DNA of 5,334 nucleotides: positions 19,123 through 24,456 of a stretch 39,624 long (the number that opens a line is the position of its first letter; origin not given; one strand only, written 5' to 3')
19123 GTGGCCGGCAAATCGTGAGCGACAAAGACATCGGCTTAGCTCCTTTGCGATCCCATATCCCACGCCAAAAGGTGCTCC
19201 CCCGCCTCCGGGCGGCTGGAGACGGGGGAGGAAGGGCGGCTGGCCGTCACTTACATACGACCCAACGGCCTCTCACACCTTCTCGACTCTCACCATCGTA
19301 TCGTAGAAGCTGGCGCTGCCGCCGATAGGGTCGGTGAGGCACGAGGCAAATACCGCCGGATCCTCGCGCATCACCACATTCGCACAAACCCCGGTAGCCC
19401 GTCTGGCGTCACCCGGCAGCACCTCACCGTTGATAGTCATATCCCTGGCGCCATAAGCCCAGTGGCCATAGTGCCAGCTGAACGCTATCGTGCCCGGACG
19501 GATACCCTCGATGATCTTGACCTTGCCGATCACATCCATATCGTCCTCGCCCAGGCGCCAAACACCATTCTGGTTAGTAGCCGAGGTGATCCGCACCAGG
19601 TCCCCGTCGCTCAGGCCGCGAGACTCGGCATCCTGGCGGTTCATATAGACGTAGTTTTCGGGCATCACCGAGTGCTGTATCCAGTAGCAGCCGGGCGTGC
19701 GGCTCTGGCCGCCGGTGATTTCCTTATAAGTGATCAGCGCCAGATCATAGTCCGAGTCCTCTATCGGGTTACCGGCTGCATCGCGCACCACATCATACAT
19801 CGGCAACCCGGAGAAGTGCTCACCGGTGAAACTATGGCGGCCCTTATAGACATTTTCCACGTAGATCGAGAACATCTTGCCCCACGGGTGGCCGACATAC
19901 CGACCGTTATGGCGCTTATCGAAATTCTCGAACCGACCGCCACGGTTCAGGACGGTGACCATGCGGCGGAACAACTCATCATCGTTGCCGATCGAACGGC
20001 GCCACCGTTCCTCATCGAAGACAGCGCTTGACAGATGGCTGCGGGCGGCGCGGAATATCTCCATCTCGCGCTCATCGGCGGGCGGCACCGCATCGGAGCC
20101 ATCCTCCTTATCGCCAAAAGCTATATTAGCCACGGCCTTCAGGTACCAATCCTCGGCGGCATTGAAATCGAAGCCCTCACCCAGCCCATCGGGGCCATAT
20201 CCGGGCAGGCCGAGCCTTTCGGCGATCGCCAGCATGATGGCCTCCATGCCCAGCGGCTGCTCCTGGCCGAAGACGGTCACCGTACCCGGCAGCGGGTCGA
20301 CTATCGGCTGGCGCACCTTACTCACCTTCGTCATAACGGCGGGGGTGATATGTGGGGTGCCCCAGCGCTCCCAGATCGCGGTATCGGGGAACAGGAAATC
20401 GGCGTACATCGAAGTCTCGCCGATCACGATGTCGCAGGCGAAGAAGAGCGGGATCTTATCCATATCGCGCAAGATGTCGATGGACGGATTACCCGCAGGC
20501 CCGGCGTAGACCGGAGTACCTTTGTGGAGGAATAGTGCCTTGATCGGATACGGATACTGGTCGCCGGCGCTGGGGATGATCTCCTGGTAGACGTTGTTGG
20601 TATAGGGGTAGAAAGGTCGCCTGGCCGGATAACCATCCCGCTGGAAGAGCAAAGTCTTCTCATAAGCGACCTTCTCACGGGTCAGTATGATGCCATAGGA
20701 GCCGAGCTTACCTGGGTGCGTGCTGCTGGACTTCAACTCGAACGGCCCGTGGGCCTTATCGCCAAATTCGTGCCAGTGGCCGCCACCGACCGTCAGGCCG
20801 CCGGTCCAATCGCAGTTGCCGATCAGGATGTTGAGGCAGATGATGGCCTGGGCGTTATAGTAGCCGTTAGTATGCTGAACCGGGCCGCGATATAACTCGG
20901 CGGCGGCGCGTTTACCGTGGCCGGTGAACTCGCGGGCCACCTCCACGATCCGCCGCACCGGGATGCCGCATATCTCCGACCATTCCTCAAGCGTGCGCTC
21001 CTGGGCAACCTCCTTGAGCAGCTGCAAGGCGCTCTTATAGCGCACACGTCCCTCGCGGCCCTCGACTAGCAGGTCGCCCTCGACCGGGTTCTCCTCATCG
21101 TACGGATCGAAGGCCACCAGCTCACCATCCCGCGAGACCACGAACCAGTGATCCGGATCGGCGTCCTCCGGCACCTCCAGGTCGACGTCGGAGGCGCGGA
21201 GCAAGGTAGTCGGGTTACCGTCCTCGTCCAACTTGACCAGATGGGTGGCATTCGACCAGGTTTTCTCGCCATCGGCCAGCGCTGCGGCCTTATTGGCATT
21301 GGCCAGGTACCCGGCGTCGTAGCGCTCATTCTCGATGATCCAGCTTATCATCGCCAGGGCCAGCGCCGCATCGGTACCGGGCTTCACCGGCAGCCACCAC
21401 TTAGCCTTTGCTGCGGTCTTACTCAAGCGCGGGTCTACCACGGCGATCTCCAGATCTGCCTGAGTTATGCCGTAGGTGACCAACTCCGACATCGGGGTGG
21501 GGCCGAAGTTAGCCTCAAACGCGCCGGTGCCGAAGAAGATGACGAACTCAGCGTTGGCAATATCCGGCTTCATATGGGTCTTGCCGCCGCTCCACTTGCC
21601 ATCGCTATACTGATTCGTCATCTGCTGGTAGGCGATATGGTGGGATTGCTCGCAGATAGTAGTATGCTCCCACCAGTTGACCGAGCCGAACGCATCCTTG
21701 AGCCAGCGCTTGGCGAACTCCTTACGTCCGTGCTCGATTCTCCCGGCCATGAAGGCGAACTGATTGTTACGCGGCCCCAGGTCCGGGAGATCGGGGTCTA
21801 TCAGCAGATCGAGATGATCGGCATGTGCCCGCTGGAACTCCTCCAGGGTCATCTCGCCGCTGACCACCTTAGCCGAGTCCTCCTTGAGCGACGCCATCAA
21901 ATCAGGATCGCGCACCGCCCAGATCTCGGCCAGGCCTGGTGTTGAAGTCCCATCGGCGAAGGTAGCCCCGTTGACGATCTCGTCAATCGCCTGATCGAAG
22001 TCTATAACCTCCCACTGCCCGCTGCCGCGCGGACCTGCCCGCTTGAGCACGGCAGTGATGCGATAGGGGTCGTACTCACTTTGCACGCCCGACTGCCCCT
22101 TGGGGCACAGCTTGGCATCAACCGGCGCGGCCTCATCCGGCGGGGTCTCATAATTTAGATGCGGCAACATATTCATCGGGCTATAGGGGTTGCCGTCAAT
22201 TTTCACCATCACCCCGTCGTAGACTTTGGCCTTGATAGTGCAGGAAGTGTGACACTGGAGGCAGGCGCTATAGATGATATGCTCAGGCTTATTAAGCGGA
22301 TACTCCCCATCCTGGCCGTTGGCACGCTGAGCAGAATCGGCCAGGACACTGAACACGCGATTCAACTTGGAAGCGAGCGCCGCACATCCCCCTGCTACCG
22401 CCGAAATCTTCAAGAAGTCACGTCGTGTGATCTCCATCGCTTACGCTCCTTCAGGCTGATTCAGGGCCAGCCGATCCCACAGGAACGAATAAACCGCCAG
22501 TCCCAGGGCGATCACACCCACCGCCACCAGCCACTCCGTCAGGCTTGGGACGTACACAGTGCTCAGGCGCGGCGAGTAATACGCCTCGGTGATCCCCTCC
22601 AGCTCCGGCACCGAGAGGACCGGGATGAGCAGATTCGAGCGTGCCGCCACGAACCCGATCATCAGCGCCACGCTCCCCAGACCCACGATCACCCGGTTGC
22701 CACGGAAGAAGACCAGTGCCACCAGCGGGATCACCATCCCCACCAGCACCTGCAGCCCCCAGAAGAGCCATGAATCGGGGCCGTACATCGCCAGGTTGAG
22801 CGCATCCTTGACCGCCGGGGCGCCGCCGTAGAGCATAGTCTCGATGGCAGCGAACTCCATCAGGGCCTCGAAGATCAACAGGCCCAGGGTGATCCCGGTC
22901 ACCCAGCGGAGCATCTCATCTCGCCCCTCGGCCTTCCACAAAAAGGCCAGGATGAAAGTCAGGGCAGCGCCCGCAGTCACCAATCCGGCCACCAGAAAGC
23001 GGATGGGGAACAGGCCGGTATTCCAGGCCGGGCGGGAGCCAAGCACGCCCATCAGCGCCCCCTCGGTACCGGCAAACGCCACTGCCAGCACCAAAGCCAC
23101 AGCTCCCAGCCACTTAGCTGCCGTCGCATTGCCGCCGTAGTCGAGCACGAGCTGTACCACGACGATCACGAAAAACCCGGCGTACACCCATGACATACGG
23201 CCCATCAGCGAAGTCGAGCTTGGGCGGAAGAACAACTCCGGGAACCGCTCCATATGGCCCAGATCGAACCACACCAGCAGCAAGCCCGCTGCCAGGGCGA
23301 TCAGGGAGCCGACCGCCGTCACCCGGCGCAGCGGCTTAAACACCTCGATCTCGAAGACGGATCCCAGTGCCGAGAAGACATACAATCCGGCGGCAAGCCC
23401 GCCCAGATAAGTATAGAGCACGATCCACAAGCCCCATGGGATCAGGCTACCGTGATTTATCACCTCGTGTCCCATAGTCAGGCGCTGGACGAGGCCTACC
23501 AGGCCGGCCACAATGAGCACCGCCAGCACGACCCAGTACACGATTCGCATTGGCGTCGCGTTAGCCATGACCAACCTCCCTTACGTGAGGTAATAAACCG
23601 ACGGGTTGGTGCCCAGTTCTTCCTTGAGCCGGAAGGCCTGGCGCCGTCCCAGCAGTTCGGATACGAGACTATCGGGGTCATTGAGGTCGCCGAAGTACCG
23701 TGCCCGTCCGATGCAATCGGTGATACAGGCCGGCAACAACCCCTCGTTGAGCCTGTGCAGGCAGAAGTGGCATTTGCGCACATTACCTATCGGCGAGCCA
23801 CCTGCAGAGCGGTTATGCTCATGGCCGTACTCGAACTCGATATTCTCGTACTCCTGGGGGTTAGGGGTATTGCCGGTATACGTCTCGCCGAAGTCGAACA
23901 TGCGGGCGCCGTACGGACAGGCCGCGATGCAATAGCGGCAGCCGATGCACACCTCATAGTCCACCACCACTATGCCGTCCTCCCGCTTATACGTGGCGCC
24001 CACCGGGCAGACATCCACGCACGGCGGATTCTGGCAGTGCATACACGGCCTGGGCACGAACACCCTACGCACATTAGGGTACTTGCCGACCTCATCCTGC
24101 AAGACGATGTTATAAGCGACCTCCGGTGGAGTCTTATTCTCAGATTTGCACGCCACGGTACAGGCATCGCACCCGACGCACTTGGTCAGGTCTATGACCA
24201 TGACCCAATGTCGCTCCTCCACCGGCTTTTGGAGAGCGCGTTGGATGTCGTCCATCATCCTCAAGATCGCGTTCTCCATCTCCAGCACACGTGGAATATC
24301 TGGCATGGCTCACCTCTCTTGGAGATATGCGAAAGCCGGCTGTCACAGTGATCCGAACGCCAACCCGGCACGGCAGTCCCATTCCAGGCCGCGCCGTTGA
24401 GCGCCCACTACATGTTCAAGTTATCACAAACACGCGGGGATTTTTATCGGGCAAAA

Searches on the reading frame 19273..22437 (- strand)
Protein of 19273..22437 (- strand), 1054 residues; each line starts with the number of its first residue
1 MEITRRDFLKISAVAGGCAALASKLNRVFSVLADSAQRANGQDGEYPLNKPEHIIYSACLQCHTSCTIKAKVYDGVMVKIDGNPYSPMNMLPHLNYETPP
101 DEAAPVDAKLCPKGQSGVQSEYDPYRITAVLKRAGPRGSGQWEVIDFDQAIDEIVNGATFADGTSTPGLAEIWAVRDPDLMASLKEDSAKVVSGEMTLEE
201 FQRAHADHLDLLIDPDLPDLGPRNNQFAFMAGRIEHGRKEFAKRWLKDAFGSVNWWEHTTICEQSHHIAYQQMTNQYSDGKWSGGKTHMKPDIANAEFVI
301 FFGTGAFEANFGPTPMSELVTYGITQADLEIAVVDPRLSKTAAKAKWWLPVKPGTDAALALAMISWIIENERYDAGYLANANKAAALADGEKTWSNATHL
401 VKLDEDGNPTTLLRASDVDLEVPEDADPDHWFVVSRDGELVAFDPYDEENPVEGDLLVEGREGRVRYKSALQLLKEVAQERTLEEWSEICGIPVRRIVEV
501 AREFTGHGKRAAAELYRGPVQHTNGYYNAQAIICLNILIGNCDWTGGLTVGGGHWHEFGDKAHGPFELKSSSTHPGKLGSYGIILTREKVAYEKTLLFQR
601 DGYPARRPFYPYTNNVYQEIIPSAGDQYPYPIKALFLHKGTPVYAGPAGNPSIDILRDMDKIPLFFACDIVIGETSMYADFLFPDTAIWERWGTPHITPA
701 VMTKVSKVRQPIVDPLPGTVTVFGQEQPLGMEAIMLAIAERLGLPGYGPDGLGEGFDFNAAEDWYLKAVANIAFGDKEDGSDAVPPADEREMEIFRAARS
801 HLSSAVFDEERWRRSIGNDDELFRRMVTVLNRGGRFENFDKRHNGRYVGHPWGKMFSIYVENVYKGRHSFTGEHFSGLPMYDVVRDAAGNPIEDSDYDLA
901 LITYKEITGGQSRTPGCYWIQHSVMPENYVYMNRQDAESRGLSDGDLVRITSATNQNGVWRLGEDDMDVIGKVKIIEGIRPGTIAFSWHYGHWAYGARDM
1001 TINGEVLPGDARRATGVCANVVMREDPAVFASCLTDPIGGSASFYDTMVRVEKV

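Call 6: search_protein_families(library=pfam, proteins=[window:19273-22437:-], max_evalue=0.001)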
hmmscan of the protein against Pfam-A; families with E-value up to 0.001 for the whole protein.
window:19273-22437:- (1054 aa): 4 families
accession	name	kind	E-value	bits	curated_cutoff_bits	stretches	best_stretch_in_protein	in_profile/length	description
PF00384.28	Molybdopterin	-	1.5e-11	44.4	24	1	239-704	61-329/353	Molybdopterin oxidoreductase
PF01568.27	Molydop_binding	-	7.8e-10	39.2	26.8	1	899-1024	1-94/110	Molydopterin dinucleotide binding domain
PF04879.21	Molybdop_Fe4S4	-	2.4e-07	31.1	22.7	1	54-122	3-54/55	Molybdopterin oxidoreductase Fe4S4 domain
PF10518.14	TAT_signal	-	6.8e-06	26.2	22.7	1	2-22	1-21/21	TAT (twin-arginine translocation) pathway signal sequence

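Call 7: search_protein_families(library=ncbifam, proteins=[window:19273-22437:-], max_evalue=0.00001)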
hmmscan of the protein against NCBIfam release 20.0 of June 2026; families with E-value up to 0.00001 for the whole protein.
window:19273-22437:- (1054 aa): 19 families
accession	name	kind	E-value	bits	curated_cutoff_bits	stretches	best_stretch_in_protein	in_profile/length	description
NF011567.1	PRK14991.1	equivalog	2.8e-156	522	1750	2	208-1040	204-1008/1022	tetrathionate reductase subunit TtrA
NF012032.0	PRK15488.1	equivalog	1e-59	202.3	694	3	1-155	1-127/759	thiosulfate reductase PhsA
TIGR02166.1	dmsA_ynfE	subfamily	1.5e-46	158.9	777.7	3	267-379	185-296/794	DMSO/selenate family reductase complex A subunit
NF041714.1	arsenate_red_ArrA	equivalog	4e-35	121.2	1600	2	225-364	151-278/848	arsenate respiratory reductase molybdopterin-containing subunit ArrA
NF011566.1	PRK14990.1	exception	1.5e-29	102.6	1600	2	2-155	13-148/814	dimethylsulfoxide reductase subunit A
NF041885.1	selenate_YnfE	exception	6.3e-27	93.7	1675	2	289-378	212-302/805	selenate/tellurate reductase subunit YnfE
NF041884.1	selenate_YnfF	exception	1.4e-26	92.6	1650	2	289-378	205-295/798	selenate/tellurate reductase subunit YnfF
TIGR01591.1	Fdh-alpha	equivalog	1.5e-23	82.8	666.25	1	284-379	144-235/672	formate dehydrogenase subunit alpha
TIGR01553.1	formate-DH-alph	equivalog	1.7e-23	82.4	814.2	1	284-388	210-310/1009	formate dehydrogenase-N subunit alpha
TIGR03479.1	DMSO_red_II_alp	subfamily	3.1e-23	81.8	984.75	2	331-696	256-609/913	molybdopterin-dependent oxidoreductase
NF041513.1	formate_DH_Act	exception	3e-22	78.3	1400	1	283-547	200-467/1067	formate dehydrogenase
NF041783.2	mnquin_red_QrcB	equivalog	6.2e-18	64.3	440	1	282-371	189-281/695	menaquinone reductase molybdopterin-binding-like subunit QrcB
NF047855.1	AssmNtatRedNasC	equivalog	2.2e-16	59.3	1100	1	287-383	172-264/708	assimilatory nitrate reductase catalytic subunit NasC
TIGR00509.1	bisC_fam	subfamily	3e-10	39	1017.55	0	327-381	203-258/772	molybdopterin guanine dinucleotide-containing S/N-oxide reductase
NF010055.0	PRK13532.1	equivalog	4.1e-09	35.3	904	0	1-89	1-77/830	nitrate reductase catalytic subunit NapA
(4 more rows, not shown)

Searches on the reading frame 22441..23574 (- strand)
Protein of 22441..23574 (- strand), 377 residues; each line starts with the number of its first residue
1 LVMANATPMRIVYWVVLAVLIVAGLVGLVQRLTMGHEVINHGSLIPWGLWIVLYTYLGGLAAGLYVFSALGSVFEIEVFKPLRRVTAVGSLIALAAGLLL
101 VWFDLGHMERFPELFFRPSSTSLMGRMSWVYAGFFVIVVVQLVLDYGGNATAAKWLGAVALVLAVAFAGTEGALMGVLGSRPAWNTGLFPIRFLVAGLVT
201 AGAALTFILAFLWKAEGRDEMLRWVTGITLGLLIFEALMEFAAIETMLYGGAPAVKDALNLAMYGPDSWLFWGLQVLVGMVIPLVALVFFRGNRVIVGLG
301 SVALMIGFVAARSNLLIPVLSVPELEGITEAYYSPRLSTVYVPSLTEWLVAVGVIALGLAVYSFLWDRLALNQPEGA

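Call 6: search_protein_families(library=pfam, proteins=[window:22441-23574:-], max_evalue=0.001)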
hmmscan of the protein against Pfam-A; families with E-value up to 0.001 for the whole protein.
window:22441-23574:- (377 aa): 1 family
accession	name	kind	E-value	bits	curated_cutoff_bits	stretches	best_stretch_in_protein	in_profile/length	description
PF03916.19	NrfD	-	9.8e-31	108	25.8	1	38-320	2-309/313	Polysulphide reductase, NrfD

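Call 7: search_protein_families(library=ncbifam, proteins=[window:22441-23574:-], max_evalue=0.00001)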
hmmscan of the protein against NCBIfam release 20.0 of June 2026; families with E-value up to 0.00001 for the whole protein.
window:22441-23574:- (377 aa): 3 families
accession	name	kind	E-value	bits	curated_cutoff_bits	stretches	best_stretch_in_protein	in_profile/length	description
NF045798.1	DsrP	equivalog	1.7e-14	54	350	1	12-366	14-337/346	sulfate reduction electron transfer complex DsrMKJOP subunit DsrP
TIGR03148.1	cyt_nit_nrfD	equivalog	8.7e-11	41.7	347.6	1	154-290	142-278/316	cytochrome c nitrite reductase subunit NrfD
NF045714.1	sulf_resp_HmcC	equivalog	1e-07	31.6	550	1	15-371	6-367/376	sulfate respiration complex protein HmcC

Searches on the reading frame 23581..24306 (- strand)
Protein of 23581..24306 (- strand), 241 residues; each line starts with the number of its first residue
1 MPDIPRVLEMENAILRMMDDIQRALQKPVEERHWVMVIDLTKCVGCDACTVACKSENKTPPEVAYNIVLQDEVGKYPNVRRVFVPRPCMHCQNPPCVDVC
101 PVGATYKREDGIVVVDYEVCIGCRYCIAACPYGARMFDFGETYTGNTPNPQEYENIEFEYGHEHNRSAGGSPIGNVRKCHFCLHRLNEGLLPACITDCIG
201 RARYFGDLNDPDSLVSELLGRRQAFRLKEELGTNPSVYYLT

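Call 6: search_protein_families(library=pfam, proteins=[window:23581-24306:-], max_evalue=0.001)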
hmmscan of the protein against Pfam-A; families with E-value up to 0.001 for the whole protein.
window:23581-24306:- (241 aa): 12 families
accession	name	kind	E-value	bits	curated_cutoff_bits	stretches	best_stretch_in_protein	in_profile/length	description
PF13247.11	Fer4_11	-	1.5e-23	83.3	26.2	2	81-136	3-60/100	4Fe-4S dicluster domain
PF13237.11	Fer4_10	-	2.6e-14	53.3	25.5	2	83-131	4-53/53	4Fe-4S dicluster domain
PF12838.12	Fer4_7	-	1.3e-11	45.2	27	2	42-104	1-52/52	4Fe-4S dicluster domain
PF13187.11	Fer4_9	-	1.7e-11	44.4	27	2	42-104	1-51/52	4Fe-4S dicluster domain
PF12797.12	Fer4_2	-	5.3e-11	42.2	24.5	2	112-132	2-22/22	4Fe-4S binding domain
PF12837.12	Fer4_6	-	4.8e-09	36.2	25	1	112-134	1-23/24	4Fe-4S binding domain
PF00037.32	Fer4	-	1.5e-08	34.6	21.1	1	113-134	1-22/24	4Fe-4S binding domain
PF13534.11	Fer4_17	-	1.2e-05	26.2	22.2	0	120-136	2-18/61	4Fe-4S dicluster domain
PF13484.11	Fer4_16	-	2.8e-05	25.2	30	0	120-160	2-39/66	4Fe-4S double cluster binding domain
PF14697.11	Fer4_21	-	7.5e-05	23.2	35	0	87-132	7-53/59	4Fe-4S dicluster domain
PF13183.11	Fer4_8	-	0.00019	22.4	27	0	40-103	2-67/68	4Fe-4S dicluster domain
PF25160.1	LdpA_Fe-S-bd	-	0.00033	20.8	27.6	0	91-133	5-41/49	LdpA Fe-S cluster-binding domain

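Call 7: search_protein_families(library=ncbifam, proteins=[window:23581-24306:-], max_evalue=0.00001)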
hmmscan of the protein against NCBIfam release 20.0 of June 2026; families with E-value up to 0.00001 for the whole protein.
window:23581-24306:- (241 aa): 35 families (the best 25 are shown)
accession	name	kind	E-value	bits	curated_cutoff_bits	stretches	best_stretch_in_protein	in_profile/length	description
NF045797.1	DsrO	equivalog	4.4e-61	206.3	200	1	21-240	31-234/235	sulfate reduction electron transfer complex DsrMKJOP subunit DsrO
NF011569.0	PRK14993.1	equivalog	1.1e-56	192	416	2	27-138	37-150/244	tetrathionate reductase subunit TtrB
NF041715.1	arsenate_red_ArrB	equivalog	2.1e-52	178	450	1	35-240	4-225/233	arsenate respiratory reductase iron-sulfur subunit ArrB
TIGR03149.1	cyt_nit_nrfC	equivalog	1.9e-48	164.8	377.6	2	29-138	34-145/225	cytochrome c nitrite reductase Fe-S protein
NF041782.1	mnquin_red_QrcC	equivalog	1.8e-44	152.2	400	1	34-241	1-226/239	menaquinone reductase iron-sulfur cluster-binding subunit QrcC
TIGR03478.1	DMSO_red_II_bet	subfamily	1.4e-38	132.6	480.7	2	60-138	103-182/321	DMSO reductase family type II enzyme, iron-sulfur subunit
NF042979.1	EthbenzDh_ebdB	equivalog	6.1e-35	120.7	740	2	60-138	125-204/354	ethylbenzene dehydrogenase subunit beta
TIGR02951.1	DMSO_dmsB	equivalog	2.7e-34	118.5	214.1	1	37-138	5-115/161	DMSO/selenate family reductase complex B subunit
NF008134.0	PRK10882.1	equivalog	1.3e-28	100.1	263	2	82-142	107-168/329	hydrogenase 2 operon protein HybA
NF038355.1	FDH3_beta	equivalog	8.4e-28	97.6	240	1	37-215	6-171/180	formate dehydrogenase FDH3 subunit beta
NF045715.1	sulf_resp_HmcB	equivalog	1.2e-25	90.3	420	1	36-144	39-163/307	sulfate respiration complex iron-sulfur protein HmcB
TIGR01660.1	narH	equivalog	3.2e-25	88.5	524.05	1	66-138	161-234/492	nitrate reductase subunit beta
TIGR01582.1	FDH-beta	equivalog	4.1e-20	72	334.7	1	85-133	90-139/283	formate dehydrogenase subunit beta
NF007658.0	PRK10330.1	equivalog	5.6e-18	65.1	260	1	36-134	5-103/181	electron transport protein HydN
NF007382.0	PRK09898.1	equivalog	6.7e-16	58.4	213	1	74-134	111-170/208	ferredoxin-like protein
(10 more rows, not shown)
